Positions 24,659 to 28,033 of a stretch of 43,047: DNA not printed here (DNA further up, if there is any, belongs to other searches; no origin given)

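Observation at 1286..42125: Oriented TA-rich + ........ (G-free, C/A-rich) element abutting the start codons of the leftward genes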

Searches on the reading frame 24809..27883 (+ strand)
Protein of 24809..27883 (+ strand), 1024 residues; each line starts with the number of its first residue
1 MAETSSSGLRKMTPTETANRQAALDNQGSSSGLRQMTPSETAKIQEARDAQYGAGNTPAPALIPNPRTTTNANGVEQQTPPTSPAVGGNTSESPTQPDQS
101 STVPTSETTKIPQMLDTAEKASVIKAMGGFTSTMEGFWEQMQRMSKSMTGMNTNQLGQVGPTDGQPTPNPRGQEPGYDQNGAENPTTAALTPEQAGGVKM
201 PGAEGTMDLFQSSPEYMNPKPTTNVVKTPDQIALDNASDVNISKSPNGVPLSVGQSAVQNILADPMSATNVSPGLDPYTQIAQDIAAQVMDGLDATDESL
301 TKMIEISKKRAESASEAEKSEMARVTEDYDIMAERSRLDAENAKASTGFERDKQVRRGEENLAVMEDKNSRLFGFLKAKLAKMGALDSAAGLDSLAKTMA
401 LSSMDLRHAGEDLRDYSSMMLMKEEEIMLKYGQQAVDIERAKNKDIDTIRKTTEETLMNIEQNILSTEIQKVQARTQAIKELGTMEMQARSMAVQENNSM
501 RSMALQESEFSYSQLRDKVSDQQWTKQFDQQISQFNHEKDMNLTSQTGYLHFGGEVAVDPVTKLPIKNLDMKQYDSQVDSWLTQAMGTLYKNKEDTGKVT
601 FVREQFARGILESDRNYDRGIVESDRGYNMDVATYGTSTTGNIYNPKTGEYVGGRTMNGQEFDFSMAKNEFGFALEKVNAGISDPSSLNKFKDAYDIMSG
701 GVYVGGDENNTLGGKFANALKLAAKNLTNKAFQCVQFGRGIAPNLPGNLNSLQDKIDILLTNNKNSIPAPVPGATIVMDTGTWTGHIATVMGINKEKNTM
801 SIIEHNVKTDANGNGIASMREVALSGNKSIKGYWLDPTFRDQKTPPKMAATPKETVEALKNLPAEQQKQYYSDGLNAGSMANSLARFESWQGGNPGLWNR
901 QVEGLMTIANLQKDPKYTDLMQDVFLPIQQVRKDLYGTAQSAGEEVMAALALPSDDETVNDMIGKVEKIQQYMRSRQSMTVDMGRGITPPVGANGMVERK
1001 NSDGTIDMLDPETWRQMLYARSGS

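Call 23: search_protein_families(library=phrogs, proteins=[window:24809-27883:+], max_evalue=0.001)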
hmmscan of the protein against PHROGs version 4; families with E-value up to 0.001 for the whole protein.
window:24809-27883:+ (1024 aa): 0 families

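Call 30: search_protein_families(library=pfam, proteins=[window:24809-27883:+], max_evalue=0.01)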
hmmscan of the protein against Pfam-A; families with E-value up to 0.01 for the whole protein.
window:24809-27883:+ (1024 aa): 1 family
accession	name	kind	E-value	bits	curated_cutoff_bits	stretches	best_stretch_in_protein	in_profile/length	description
PF05257.22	CHAP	-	0.00041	21.2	26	1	733-806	10-81/81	CHAP domain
